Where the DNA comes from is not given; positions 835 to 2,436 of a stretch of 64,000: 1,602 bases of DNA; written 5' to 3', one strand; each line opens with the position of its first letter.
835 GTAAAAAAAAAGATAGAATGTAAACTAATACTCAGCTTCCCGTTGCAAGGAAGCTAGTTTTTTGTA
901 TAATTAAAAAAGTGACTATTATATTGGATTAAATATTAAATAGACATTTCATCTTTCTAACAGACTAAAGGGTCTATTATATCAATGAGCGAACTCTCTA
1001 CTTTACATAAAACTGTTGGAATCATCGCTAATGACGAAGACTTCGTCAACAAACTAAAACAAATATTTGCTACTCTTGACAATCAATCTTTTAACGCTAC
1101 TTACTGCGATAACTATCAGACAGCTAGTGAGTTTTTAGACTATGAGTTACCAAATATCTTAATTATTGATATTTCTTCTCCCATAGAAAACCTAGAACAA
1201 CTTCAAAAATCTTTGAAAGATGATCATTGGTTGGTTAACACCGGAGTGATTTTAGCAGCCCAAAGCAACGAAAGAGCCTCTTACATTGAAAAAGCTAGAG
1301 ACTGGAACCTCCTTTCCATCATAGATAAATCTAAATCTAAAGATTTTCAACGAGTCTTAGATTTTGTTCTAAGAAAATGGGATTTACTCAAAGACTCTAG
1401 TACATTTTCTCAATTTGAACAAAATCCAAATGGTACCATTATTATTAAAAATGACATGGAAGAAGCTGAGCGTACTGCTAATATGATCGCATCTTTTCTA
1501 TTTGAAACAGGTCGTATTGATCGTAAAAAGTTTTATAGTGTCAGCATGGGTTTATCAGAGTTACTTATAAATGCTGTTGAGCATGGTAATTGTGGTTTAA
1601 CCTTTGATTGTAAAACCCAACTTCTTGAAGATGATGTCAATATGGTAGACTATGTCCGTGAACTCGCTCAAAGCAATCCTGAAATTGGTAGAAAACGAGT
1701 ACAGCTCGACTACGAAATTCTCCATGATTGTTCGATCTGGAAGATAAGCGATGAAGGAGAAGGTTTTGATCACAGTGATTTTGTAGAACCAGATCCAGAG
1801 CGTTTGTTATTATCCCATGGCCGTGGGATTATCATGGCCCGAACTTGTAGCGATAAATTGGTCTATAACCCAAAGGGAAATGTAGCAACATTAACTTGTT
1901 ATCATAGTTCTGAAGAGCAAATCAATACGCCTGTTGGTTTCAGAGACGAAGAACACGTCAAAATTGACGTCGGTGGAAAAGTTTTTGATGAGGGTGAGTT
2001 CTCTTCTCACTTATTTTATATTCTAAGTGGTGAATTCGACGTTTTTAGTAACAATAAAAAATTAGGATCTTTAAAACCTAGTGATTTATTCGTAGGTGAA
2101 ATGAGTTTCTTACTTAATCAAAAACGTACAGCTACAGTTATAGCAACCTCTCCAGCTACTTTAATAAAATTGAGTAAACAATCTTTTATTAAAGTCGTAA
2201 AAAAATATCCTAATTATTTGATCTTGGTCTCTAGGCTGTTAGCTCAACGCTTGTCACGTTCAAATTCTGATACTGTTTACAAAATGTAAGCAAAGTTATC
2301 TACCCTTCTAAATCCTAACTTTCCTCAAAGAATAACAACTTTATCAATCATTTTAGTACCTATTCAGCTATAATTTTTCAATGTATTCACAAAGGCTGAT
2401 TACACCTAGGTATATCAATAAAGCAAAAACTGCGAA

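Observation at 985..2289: Unusual REC / RsbW-like serine kinase / cNMP-binding fusion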

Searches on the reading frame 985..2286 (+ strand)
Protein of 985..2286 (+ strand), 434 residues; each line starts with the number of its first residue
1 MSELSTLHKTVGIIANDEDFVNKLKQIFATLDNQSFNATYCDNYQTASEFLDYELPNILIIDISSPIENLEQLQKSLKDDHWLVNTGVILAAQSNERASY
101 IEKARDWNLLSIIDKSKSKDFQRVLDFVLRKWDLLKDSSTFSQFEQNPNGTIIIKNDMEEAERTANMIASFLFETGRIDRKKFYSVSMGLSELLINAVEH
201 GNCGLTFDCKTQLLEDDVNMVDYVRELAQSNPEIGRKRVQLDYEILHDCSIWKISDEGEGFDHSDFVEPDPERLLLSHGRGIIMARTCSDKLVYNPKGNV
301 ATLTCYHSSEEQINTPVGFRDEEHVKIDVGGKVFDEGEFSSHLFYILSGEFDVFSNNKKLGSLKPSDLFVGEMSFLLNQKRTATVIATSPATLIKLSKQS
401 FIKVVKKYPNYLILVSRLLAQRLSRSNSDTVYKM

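Call 3: search_protein_families(library=pfam, proteins=[window:985-2286:+], max_evalue=1)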
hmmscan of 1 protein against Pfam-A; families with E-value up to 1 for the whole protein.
window:985-2286:+ (434 aa): 4 families
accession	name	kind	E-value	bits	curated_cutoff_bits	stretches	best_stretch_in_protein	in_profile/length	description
PF00027.35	cNMP_binding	-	4.9e-14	52.5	27.5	1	333-408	10-89/89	Cyclic nucleotide-binding domain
PF13581.12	HATPase_c_2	-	1.9e-10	41.3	27.4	1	156-304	3-126/127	Histidine kinase-like ATPase domain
PF20161.5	VpsR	-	0.0079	16.3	23.7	1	23-84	19-83/121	VpsR domain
PF00072.30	Response_reg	-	0.08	13.6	30.2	1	13-116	3-100/111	Response regulator receiver domain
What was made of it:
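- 1951..2283 (+): Cyclic-nucleotide-binding domain (β-roll plus C-helix), aa 323-433. The protein ends after the C-helix, with no HTH. Pfam E 4.9e-14 (call 3).
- On Response-regulator receiver (REC, PF00072): 13.6 bits against a 30.2-bit cut-off, E 0.08 (call 3).
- On RsbW/SpoIIAB-type anti-σ serine kinase (HATPase_c_2, PF13581): 41.3 bits against a 27.4-bit cut-off (call 3).
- On Cyclic-nucleotide-binding domain (PF00027): 52.5 bits against a 27.5-bit cut-off (call 3).
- Checked: cNMP_binding, aa 333-408, E 4.9e-14, 52.5 bits against a cut-off of 27.5 (call 3). HATPase_c_2, aa 156-304, E 1.9e-10, 41.3 bits against a cut-off of 27.4 (call 3). Response_reg is not significant for the single sequence: E 0.08, 13.6 bits against a cut-off of 30.2 (call 3).
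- Domain hits (call 3). Pfam Response_reg scores below threshold (call 3).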

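Call 4: search_protein_families(library=ncbifam, proteins=[window:985-2286:+], max_evalue=1)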
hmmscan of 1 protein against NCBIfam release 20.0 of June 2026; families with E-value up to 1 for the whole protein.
window:985-2286:+ (434 aa): 6 families
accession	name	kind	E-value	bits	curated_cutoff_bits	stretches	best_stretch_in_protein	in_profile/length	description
NF008732.0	PRK11753.1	equivalog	6.5e-08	32.3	266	1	332-427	33-133/214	cAMP-activated global transcriptional regulator CRP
TIGR03896.1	cyc_nuc_ocin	subfamily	0.00051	19.5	161.05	1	326-426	12-120/317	bacteriocin-type transport-associated protein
NF045717.1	DVU0259_DivK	exception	0.00067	19.8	160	1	9-104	3-95/117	DVU0259 family response regulator domain-containing protein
NF058543.1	ActPatMycb56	equivalog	0.0026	16.7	460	1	330-423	27-122/317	acetyltransferase Pat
TIGR02154.1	PhoB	equivalog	0.017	14.5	296.2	1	13-97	6-89/226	phosphate regulon transcriptional regulator PhoB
NF038175.1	IniB_NTERM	domain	0.17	11.8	40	1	124-152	2-27/49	IniB N-terminal domain-containing protein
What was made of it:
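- On CRP/FNR transcription factors: The NCBIfam CRP model scores 32.3 bits against a 266-bit cut-off and covers the CNB domain only (call 4).
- Closest known: CRP/FNR regulators and PKA/PKG regulatory CNB domains. Different: There is no DNA-binding HTH: the NCBIfam CRP model scores 32 bits against a 266-bit cut-off (call 4).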

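Call 5: search_solved_structures(query=window:985-2286:+, max_evalue=1, show_alignments=3)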
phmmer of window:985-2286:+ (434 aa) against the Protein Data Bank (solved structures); distinct sequences matched with E-value up to 1: 147 (the best 60 are shown).
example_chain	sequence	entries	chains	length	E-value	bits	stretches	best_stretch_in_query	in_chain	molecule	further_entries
5ezr_A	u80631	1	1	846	9.1e-22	80.4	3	330-410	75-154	cGMP-dependent protein kinase, putative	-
4rz7_A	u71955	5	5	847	9.1e-22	80.4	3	330-410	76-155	cGMP-dependent protein kinase, putative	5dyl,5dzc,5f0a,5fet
9p74_A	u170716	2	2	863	9.9e-22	80.3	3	330-410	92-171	cGMP-dependent protein kinase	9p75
5dyk_A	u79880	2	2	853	1.9e-19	72.8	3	329-411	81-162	CGMP-dependent protein kinase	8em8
9qih_A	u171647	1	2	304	2.9e-15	59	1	151-303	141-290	SenB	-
1ne4_A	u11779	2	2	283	3.2e-11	45.7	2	323-405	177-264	cAMP-dependent protein kinase type I-alpha regulatory chain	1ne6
1rgs_A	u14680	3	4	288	3.4e-11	45.6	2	323-405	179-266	CAMP DEPENDENT PROTEIN KINASE | cAMP-dependent protein kinase type I-alpha regulatory chain | cAMP-dependent protein kinase type I-alpha regulatory subunit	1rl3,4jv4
5jr7_B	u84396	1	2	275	3.4e-11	45.6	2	323-405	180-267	cAMP-dependent protein kinase type I-alpha regulatory subunit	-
5kbf_A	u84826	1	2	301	3.6e-11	45.5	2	326-407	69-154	CAMP-dependent protein kinase regulatory subunit, putative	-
4mx3_A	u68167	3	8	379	8.8e-11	44.3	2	323-405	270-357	cAMP-dependent protein kinase type I-alpha regulatory subunit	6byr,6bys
9ya0_MA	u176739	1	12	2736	8.9e-11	44.2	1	359-419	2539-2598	PCR12, TGME49_219070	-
6no7_B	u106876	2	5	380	8.9e-11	44.2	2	323-405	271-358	cAMP-dependent protein kinase type I-alpha regulatory subunit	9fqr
4x6r_B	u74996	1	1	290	9.1e-11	44.2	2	323-405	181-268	cAMP-dependent protein kinase type I-alpha regulatory subunit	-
2qcs_B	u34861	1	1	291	9.2e-11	44.2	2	323-405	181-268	cAMP-dependent protein kinase type I-alpha regulatory subunit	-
9edc_B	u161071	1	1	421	1.3e-10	43.8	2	323-405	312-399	cAMP-dependent protein kinase type I-alpha regulatory subunit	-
8jsk_A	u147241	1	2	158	8e-06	27.9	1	326-427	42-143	PycTIR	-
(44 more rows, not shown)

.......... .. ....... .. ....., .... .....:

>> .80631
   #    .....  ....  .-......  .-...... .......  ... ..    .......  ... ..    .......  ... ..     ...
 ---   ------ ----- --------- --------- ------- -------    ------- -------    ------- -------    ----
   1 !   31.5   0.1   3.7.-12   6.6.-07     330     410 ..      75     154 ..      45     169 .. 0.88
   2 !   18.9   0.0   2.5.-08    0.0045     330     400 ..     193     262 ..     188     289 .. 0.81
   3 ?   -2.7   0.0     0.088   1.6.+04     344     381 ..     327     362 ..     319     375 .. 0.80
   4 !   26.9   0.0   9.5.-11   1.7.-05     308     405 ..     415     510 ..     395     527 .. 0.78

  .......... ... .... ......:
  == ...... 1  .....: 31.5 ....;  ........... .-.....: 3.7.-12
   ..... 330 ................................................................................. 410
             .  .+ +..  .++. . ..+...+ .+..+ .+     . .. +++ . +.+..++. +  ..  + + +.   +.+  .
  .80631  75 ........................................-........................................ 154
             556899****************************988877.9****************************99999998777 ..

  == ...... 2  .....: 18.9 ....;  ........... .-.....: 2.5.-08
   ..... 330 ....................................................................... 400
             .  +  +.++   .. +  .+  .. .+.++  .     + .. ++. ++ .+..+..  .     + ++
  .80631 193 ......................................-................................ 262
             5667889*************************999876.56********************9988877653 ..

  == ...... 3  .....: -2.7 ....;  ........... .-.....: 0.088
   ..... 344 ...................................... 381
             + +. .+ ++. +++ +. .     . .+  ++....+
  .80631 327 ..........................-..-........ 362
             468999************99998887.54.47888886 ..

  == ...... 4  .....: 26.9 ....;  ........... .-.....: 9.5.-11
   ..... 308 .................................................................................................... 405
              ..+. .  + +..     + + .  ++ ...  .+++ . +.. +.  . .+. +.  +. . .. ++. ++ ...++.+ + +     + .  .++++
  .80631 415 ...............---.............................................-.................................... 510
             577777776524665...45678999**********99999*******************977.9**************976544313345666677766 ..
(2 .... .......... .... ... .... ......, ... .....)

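Call 10: find_homologous_proteins(query=window:985-2286:+)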
Query window:985-2286:+ (434 aa): 508 proteins with E <= 0.001 among 4772 candidates; the best 120 are listed.
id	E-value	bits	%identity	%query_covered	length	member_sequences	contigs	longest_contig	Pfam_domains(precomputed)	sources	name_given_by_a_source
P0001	8.5e-288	972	100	100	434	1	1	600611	PF13581.13,PF00027.36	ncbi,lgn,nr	ncbi:MAG: cyclic nucleotide-binding domain-containing protein [Candidatus Cloacimonetes bacterium]|n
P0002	1.2e-246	836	85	100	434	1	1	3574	PF13581.13,PF00027.36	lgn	-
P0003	5.4e-221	752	75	100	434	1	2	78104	PF13581.13,PF00027.36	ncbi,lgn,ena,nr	ncbi:MAG: hypothetical protein COB02_13865 [Candidatus Cloacimonadota bacterium]|nr:MAG: hypothetica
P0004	3.3e-212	723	82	89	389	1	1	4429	PF13581.13,PF00027.36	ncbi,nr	ncbi:cyclic nucleotide-binding domain-containing protein, partial [bacterium]|nr:cyclic nucleotide-b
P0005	3.0e-138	479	50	98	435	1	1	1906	PF13581.13,PF00027.36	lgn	-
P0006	5.7e-136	471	49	98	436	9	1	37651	PF13581.13,PF00027.36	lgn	-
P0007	7.1e-136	471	50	98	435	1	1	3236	PF13581.13,PF00027.36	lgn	-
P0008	1.8e-135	470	50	98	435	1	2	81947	PF13581.13,PF00027.36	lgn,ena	-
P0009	3.9e-135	469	50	98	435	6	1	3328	PF13581.13,PF00027.36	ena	-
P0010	8.2e-135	468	50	98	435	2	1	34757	PF13581.13,PF00027.36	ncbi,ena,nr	ncbi:MAG: cyclic nucleotide-binding domain-containing protein [bacterium]|nr:cyclic nucleotide-bindi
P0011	1.1e-134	467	53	91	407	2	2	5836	PF13581.13,PF00027.36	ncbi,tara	tara:strand:+ start:3481 stop:4704 length:1224 start_codon:yes stop_codon:yes gene_type:complete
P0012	1.2e-132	461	49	98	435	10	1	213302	PF13581.13,PF00027.36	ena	-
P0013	5.5e-128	445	48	98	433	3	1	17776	PF13581.13,PF00027.36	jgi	-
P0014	1.6e-124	434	45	98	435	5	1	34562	PF13581.13,PF00027.36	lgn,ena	-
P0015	2.3e-124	433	40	97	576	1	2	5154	PF13581.13,PF00027.36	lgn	-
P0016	8.5e-124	431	47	98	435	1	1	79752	PF13581.13,PF00027.36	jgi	jgi:anti-sigma regulatory factor (Ser/Thr protein kinase)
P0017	3.6e-117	410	45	97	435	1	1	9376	PF13581.13,PF00027.36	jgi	jgi:anti-sigma regulatory factor (Ser/Thr protein kinase)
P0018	5.8e-116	406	44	98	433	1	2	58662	PF13581.13,PF00027.36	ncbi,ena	-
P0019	1.5e-110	388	45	89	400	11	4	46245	PF13581.13,PF00027.36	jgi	jgi:anti-sigma regulatory factor (Ser/Thr protein kinase)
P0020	1.8e-107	378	41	97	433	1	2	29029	PF13581.13,PF00027.36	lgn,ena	-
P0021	2.9e-80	288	36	96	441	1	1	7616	PF13581.13,PF00027.36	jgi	jgi:CRP-like cAMP-binding protein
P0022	3.3e-79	285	35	97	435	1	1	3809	PF13581.13,PF00027.36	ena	-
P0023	1.3e-78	283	38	87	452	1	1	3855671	PF13581.13,PF00027.36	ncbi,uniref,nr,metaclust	ncbi:cyclic nucleotide-binding domain-containing protein [Leadbettera azotonutricia]|uniref:Cyclic n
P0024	2.4e-78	282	37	91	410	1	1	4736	PF13581.13,PF00027.36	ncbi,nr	ncbi:MAG: cyclic nucleotide-binding domain-containing protein, partial [Spirochaetaceae bacterium]|n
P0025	6.6e-78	280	35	98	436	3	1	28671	PF13581.13,PF00027.36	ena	-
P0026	2.1e-77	279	36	96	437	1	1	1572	PF13581.13,PF00027.36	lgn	-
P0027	3.0e-77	278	37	97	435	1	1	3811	PF13581.13,PF00027.36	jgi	jgi:anti-sigma regulatory factor (Ser/Thr protein kinase)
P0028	1.2e-76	276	36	96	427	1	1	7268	PF13581.13,PF00027.36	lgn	-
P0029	1.3e-76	276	37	93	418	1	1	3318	PF13581.13,PF00027.36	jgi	jgi:anti-sigma regulatory factor (Ser/Thr protein kinase)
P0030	1.9e-76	275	35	96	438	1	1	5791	PF13581.13,PF00027.36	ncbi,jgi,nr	ncbi:MAG: ATP-binding protein [Treponema sp.]|jgi:CRP-like cAMP-binding protein|nr:ATP-binding prote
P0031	2.4e-76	275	35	96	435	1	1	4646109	PF13581.13,PF00027.36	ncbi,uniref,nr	ncbi:cyclic nucleotide-binding domain-containing protein [Breznakiella homolactica]|uniref:ATP-bindi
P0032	3.0e-76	275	36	96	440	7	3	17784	PF13581.13,PF00027.36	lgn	-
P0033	5.0e-76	274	35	97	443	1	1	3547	PF13581.13,PF00027.36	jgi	jgi:hypothetical protein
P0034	5.7e-76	274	36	89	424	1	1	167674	PF13581.13,PF00027.36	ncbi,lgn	-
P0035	8.1e-76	273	35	96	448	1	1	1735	PF13581.13,PF00027.36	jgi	jgi:anti-sigma regulatory factor (Ser/Thr protein kinase)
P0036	9.7e-76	273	36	96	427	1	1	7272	PF13581.13,PF00027.36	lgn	-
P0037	1.8e-75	272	36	97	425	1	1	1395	PF13581.13,PF00027.36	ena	-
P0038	4.3e-75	271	34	96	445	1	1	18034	PF13581.13,PF00027.36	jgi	jgi:anti-sigma regulatory factor (Ser/Thr protein kinase)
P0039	9.9e-75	270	35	97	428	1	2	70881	PF13581.13,PF00027.36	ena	-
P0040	1.3e-74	269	35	97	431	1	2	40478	PF13581.13,PF00027.36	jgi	-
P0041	1.6e-74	269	35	96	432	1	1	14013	PF13581.13,PF00027.36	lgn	-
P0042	3.3e-74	268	36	97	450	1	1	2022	PF13581.13,PF00027.36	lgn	-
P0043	4.7e-74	268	35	96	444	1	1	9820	PF13581.13,PF00027.36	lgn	-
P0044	5.1e-74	267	35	96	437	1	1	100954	PF13581.13,PF00027.36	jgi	jgi:anti-sigma regulatory factor (Ser/Thr protein kinase)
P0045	7.1e-74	267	35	97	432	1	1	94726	PF13581.13,PF00027.36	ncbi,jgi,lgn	-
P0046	9.1e-74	267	34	97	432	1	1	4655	PF13581.13,PF00027.36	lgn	-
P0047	9.4e-74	267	35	97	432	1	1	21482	PF13581.13,PF00027.36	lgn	-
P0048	1.9e-73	266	37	88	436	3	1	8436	PF13581.13,PF00027.36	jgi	jgi:hypothetical protein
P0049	2.1e-73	265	33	97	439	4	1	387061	PF13581.13,PF00027.36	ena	-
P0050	2.2e-73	265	37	87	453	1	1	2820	PF13581.13,PF00027.36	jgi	jgi:anti-sigma regulatory factor (Ser/Thr protein kinase)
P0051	3.1e-73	265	34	98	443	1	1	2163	PF13581.13,PF00027.36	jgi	jgi:anti-sigma regulatory factor (Ser/Thr protein kinase)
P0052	4.1e-73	264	36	87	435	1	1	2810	PF13581.13,PF00027.36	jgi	jgi:anti-sigma regulatory factor (Ser/Thr protein kinase)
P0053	4.6e-73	264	35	97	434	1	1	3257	PF13581.13,PF00027.36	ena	-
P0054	5.3e-73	264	37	91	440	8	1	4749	PF13581.13,PF00027.36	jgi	-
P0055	5.3e-73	264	34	96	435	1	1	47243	PF13581.13,PF00027.36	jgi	jgi:anti-sigma regulatory factor (Ser/Thr protein kinase)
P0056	9.7e-73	263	35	96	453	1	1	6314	PF13581.13,PF00027.36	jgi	jgi:anti-sigma regulatory factor (Ser/Thr protein kinase)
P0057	9.7e-73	263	34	97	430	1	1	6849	PF13581.13,PF00027.36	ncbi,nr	ncbi:MAG: cyclic nucleotide-binding domain-containing protein [Spirochaetales bacterium]|nr:cyclic n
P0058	1.2e-72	263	35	97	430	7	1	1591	PF13581.13,PF00027.36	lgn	-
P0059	1.3e-72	263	35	97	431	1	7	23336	PF13581.13,PF00027.36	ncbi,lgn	ncbi:MAG: cyclic nucleotide-binding domain-containing protein [Spirochaetota bacterium]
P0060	1.3e-72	263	34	96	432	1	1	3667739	PF13581.13,PF00027.36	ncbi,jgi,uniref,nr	ncbi:cyclic nucleotide-binding domain-containing protein [Thiospirochaeta perfilievii]|uniref:Cyclic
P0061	1.6e-72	262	34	97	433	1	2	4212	PF13581.13,PF00027.36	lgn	-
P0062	1.8e-72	262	36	96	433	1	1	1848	PF13581.13,PF00027.36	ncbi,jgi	-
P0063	1.9e-72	262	35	96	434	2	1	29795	PF13581.13,PF00027.36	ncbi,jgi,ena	-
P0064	1.9e-72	262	35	96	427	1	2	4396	PF13581.13,PF00027.36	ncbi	ncbi:MAG: cyclic nucleotide-binding domain-containing protein [Spirochaetia bacterium]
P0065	2.9e-72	262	35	97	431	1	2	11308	PF13581.13,PF00027.36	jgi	jgi:anti-sigma regulatory factor (Ser/Thr protein kinase)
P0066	2.9e-72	262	36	87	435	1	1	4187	PF13581.13,PF00027.36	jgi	jgi:anti-sigma regulatory factor (Ser/Thr protein kinase)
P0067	3.3e-72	261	36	96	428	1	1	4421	PF13581.13,PF00027.36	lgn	-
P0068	4.0e-72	261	33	97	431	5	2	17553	PF13581.13,PF00027.36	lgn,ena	-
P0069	5.4e-72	261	34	97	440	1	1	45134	PF13581.13,PF02518.32,PF00027.36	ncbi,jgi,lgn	-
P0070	6.6e-72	260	35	96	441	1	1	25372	PF13581.13,PF00027.36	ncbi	-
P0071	7.0e-72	260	35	96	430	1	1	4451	PF13581.13,PF00027.36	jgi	jgi:hypothetical protein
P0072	8.3e-72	260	33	98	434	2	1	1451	PF13581.13,PF00027.36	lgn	-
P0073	8.5e-72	260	33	93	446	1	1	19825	PF13581.13,PF00027.36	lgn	-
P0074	9.0e-72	260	33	96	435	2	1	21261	PF13581.13,PF00027.36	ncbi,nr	ncbi:MAG: ATP-binding protein [Treponema sp.]|nr:ATP-binding protein [Treponema sp.]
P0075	9.9e-72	260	35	97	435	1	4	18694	PF13581.13,PF00027.36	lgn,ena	-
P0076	1.2e-71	260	35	87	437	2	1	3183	PF13581.13,PF00027.36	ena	-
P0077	1.2e-71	260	34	97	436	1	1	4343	PF13581.13,PF00027.36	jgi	jgi:hypothetical protein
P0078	1.4e-71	259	33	96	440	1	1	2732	PF13581.13,PF00027.36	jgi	jgi:CRP-like cAMP-binding protein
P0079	1.5e-71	259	34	98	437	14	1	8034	PF13581.13,PF00027.36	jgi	jgi:hypothetical protein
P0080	1.6e-71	259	38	88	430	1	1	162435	PF13581.13,PF00027.36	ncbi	-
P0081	1.8e-71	259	36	97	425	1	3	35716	PF13581.13,PF00027.36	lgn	-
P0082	1.8e-71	259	34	97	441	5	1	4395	PF13581.13,PF00027.36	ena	-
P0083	2.1e-71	259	34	94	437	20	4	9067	PF13581.13,PF00027.36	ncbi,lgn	-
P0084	2.6e-71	259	33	96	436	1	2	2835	PF13581.13,PF00027.36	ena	-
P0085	2.7e-71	258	37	91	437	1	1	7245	PF13581.13,PF00027.36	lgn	-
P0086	4.3e-71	258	35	97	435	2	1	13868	PF13581.13,PF00027.36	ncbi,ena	-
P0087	4.7e-71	258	34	97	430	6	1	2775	PF13581.13,PF00027.36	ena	-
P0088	5.2e-71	258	35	96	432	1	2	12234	PF13581.13,PF00027.36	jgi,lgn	jgi:anti-sigma regulatory factor (Ser/Thr protein kinase)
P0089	6.0e-71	257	34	96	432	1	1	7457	PF13581.13,PF00027.36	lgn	-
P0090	6.2e-71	257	34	97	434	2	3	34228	PF13581.13,PF00027.36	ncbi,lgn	ncbi:MAG: cyclic nucleotide-binding domain-containing protein [Spirochaetaceae bacterium]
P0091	9.0e-71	257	37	88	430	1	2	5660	PF13581.13,PF00027.36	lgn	-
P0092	1.3e-70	256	33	96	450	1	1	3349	PF13581.13,PF00027.36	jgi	jgi:hypothetical protein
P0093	1.4e-70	256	35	90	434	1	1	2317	PF13581.13,PF00027.36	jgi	-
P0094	1.5e-70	256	34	97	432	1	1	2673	PF13581.13,PF00027.36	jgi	jgi:hypothetical protein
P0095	2.2e-70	255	35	89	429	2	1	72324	PF13581.13,PF00027.36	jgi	jgi:hypothetical protein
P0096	2.6e-70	255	35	89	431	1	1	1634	PF13581.13,PF00027.36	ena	-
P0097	3.0e-70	255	34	97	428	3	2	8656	PF13581.13,PF00027.36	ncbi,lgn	ncbi:MAG: cyclic nucleotide-binding domain-containing protein [Spirochaetota bacterium]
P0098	4.0e-70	255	35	88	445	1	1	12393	PF13581.13,PF00027.36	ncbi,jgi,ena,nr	ncbi:MAG: cyclic nucleotide-binding domain-containing protein [Treponema sp.]|nr:cyclic nucleotide-b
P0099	4.1e-70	255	35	91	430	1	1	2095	PF13581.13,PF00027.36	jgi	jgi:hypothetical protein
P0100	4.3e-70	255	33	97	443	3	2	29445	PF13581.13,PF00027.36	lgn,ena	-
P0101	4.8e-70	254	33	97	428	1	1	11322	PF13581.13,PF00027.36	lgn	-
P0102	5.4e-70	254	32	93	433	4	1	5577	PF13581.13,PF00027.36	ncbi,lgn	ncbi:MAG: cyclic nucleotide-binding domain-containing protein [Spirochaetaceae bacterium]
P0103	5.4e-70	254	35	97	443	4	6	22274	PF13581.13,PF00027.36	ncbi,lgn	ncbi:MAG: cyclic nucleotide-binding domain-containing protein [Spirochaetaceae bacterium]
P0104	5.7e-70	254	35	90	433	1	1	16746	PF13581.13,PF00027.36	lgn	-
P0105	7.0e-70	254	34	97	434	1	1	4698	PF13581.13,PF00027.36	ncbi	-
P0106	7.4e-70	254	36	88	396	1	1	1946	PF13581.13,PF00027.36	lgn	-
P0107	8.6e-70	254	32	93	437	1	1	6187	PF13581.13,PF00027.36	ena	-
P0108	9.2e-70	253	33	97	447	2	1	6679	PF13581.13,PF00027.36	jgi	-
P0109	9.5e-70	253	33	96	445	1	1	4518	PF13581.13,PF00027.36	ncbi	-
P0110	1.1e-69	253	36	94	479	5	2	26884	PF13581.13,PF00027.36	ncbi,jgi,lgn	jgi:CRP-like cAMP-binding protein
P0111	1.3e-69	253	32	96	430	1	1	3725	PF13581.13,PF00027.36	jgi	-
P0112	1.4e-69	253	33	97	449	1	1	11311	PF13581.13,PF00027.36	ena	-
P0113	1.4e-69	253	34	97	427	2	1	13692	PF13581.13,PF00027.36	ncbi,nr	ncbi:MAG: cyclic nucleotide-binding protein [Spirochaetaceae bacterium]|nr:MAG: cyclic nucleotide-bi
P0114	1.5e-69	253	36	90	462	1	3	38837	PF13581.13,PF00027.36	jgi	jgi:hypothetical protein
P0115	1.8e-69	252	34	96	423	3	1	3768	PF13581.13,PF00027.36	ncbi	ncbi:MAG: cyclic nucleotide-binding domain-containing protein [Spirochaetota bacterium]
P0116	1.9e-69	252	35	96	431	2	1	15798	PF13581.13,PF00027.36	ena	-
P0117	2.2e-69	252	36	89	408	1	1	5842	PF13581.13,PF00027.36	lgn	-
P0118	2.4e-69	252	34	97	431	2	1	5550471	PF13581.13,PF00027.36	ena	-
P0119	3.6e-69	251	34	97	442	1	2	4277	PF13581.13,PF00027.36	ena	-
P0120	3.7e-69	251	35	96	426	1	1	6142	PF13581.13,PF00027.36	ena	-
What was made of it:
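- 985..2289 (+): Complete ORF of 434 aa (stop codon included) encoding the three-domain protein. It is 100% identical to P0001, named 'MAG: Candidatus Cloacimonetes bacterium, cyclic nucleotide-binding domain-containing protein' (call 10).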

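Call 20: find_encoding_contigs(protein=P0001, flank=10000, max_places=3)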
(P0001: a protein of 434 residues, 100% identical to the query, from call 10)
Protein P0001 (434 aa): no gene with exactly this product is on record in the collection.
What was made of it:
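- Tried and rejected: Contig look-up of the exact protein (P0001) found nothing on record (call 20), so I used relatives instead.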

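Call 21: find_encoding_contigs(protein=P0012, flank=8000, max_places=3)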
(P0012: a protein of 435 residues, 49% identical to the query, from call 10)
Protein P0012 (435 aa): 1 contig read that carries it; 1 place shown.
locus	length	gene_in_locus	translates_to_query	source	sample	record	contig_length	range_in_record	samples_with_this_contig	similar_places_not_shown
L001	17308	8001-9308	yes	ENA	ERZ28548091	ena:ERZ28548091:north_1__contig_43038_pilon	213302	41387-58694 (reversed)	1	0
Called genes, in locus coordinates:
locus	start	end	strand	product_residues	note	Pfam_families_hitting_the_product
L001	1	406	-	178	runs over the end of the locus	PF05013:FGase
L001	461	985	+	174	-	-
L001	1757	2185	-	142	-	-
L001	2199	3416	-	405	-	PF01131:Topoisom_bac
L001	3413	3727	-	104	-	PF01131:Topoisom_bac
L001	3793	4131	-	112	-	-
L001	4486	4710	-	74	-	-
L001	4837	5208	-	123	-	PF02674:Colicin_V (weak)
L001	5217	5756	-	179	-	PF02446:Glyco_hydro_77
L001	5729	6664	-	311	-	PF02446:Glyco_hydro_77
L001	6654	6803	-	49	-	-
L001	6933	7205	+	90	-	-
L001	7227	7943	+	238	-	-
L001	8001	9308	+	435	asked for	PF13581:HATPase_c_2, PF00027:cNMP_binding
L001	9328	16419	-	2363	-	-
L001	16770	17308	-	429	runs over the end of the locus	-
